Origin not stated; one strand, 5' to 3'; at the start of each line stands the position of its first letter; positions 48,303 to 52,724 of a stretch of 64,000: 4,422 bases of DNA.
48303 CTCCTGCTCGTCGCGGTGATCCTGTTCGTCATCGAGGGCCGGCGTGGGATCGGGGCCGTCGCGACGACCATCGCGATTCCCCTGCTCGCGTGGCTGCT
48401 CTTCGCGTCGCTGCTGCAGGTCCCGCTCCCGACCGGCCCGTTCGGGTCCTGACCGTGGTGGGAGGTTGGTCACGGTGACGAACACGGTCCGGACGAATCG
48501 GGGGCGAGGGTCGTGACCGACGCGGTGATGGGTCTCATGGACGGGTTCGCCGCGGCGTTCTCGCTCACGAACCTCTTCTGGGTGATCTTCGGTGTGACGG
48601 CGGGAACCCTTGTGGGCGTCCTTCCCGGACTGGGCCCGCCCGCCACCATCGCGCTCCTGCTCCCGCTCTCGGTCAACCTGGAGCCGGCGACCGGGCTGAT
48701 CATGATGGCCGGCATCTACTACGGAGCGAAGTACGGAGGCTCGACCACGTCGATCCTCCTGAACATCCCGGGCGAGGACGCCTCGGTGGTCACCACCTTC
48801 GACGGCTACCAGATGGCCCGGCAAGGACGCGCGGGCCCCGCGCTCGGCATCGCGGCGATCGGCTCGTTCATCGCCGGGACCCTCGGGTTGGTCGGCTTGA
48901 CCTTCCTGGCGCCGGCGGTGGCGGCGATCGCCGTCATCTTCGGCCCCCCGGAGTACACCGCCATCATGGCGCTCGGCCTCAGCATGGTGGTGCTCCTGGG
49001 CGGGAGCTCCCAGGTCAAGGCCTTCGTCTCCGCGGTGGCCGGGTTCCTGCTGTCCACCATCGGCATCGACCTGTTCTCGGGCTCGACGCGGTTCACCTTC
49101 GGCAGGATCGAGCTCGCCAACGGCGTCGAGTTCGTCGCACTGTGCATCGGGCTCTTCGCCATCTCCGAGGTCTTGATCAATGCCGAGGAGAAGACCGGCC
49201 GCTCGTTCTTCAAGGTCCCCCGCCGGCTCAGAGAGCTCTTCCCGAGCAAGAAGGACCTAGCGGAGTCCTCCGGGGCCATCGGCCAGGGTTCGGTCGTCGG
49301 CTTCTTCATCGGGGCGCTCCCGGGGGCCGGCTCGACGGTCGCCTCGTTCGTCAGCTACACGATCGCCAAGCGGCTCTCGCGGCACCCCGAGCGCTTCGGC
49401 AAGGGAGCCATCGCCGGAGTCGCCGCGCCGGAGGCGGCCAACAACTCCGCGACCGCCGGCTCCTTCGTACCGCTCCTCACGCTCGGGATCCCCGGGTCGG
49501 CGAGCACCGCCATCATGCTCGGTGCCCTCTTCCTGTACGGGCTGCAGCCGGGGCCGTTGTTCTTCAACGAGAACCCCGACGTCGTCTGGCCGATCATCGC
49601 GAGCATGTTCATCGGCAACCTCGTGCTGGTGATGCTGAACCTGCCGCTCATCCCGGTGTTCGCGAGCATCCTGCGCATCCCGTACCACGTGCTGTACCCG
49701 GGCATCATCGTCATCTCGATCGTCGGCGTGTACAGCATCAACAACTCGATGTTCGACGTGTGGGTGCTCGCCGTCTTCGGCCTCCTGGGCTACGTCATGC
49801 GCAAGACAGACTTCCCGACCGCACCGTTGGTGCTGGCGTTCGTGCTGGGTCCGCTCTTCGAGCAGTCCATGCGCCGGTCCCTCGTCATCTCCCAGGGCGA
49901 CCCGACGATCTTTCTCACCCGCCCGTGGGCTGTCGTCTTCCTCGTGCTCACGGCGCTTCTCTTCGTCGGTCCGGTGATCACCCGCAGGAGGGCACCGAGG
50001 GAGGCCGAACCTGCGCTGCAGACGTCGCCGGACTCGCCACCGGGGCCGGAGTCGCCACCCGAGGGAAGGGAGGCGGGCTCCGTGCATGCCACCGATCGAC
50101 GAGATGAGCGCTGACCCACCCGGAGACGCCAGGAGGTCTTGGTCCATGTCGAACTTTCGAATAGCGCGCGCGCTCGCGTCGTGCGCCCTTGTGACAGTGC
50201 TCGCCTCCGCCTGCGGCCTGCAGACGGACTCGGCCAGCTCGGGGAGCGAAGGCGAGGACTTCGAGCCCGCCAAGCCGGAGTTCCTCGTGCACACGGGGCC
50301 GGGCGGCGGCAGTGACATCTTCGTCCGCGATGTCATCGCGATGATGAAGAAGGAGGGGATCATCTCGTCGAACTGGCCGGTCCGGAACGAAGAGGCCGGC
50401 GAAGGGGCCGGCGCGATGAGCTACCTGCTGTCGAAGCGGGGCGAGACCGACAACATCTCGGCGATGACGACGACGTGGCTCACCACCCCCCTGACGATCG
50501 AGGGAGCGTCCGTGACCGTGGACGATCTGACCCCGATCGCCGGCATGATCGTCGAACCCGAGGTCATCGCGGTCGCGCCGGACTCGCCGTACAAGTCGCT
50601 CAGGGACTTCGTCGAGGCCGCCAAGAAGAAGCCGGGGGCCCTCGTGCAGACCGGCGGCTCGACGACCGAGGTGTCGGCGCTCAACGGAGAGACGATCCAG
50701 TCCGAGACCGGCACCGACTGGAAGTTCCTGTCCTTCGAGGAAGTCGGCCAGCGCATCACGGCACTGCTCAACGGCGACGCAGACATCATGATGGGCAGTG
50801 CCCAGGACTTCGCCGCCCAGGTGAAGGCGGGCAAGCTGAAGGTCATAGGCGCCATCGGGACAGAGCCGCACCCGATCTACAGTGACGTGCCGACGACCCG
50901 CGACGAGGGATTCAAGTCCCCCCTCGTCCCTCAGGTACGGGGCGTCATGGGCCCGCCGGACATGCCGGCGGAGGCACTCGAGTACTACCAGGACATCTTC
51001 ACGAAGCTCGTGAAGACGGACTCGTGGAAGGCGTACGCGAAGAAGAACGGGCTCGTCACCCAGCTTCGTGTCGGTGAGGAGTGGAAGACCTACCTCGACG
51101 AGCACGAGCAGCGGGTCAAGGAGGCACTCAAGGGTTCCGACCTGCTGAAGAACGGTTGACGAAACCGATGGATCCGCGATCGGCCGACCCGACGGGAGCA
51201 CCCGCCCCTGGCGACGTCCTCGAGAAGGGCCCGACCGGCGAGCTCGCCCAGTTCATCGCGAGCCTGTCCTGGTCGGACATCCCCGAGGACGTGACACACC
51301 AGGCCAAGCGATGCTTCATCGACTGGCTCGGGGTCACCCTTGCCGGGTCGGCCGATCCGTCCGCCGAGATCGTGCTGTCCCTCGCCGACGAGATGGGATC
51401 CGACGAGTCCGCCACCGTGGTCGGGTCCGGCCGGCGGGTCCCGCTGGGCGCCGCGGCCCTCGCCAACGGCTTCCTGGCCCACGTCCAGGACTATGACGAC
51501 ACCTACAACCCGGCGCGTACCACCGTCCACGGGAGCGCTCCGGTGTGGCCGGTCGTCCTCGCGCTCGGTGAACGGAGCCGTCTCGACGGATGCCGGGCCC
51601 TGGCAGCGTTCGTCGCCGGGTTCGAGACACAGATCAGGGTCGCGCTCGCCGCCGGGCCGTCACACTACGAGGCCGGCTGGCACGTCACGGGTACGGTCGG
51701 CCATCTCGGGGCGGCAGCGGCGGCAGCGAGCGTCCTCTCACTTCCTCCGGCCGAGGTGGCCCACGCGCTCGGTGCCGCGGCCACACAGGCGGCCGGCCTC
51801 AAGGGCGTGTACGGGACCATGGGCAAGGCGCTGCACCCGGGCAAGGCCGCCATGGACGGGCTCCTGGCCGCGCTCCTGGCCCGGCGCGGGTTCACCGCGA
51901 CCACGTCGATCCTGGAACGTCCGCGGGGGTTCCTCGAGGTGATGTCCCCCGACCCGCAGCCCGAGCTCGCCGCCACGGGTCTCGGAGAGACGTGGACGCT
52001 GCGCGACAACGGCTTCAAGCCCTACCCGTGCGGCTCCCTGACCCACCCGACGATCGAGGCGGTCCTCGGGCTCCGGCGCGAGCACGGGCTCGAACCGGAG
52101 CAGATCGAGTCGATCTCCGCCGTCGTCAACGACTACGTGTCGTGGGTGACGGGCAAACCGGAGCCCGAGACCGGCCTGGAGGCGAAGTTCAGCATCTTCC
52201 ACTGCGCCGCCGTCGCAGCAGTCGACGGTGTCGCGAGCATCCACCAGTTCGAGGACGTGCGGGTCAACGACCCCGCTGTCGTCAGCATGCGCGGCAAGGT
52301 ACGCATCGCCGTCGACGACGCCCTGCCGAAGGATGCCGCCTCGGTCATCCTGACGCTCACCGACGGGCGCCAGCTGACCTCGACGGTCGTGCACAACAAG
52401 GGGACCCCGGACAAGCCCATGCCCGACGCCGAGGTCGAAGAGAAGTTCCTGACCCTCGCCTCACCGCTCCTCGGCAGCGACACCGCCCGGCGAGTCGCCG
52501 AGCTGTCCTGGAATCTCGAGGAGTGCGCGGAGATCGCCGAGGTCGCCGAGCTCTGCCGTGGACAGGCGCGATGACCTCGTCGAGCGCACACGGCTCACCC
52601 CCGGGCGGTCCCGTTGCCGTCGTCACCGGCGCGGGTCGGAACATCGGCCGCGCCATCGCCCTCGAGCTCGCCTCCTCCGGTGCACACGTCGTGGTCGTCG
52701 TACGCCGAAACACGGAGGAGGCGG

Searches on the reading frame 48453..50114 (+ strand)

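Call 51: search_protein_families(library=pfam, proteins=[window:48453-50114:+], max_evalue=0.00001)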
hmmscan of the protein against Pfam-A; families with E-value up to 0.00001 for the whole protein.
window:48453-50114:+ (553 aa): 1 family
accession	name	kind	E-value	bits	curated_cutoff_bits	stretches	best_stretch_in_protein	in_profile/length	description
PF01970.21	TctA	-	1.8e-165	551.1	28.9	1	41-461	1-423/423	Tripartite tricarboxylate transporter TctA family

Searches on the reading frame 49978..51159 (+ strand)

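Call 51: search_protein_families(library=pfam, proteins=[window:49978-51159:+], max_evalue=0.00001)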
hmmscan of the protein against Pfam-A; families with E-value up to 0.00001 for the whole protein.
window:49978-51159:+ (393 aa): 1 family
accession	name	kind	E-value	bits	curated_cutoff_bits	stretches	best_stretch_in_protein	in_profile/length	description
PF03401.19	TctC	-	2e-22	80.5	27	1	168-380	52-265/274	Tripartite tricarboxylate transporter family receptor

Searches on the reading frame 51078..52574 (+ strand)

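Call 51: search_protein_families(library=pfam, proteins=[window:51078-52574:+], max_evalue=0.00001)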
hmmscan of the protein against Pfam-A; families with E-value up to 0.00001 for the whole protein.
window:51078-52574:+ (498 aa): 2 families
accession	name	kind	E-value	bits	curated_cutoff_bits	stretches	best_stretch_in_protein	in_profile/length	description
PF03972.19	MmgE_PrpD_N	-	1.5e-67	227.8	32.1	1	55-297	2-243/244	MmgE/PrpD N-terminal domain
PF19305.4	MmgE_PrpD_C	-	1.5e-39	136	32.1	1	316-481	1-172/173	MmgE/PrpD C-terminal domain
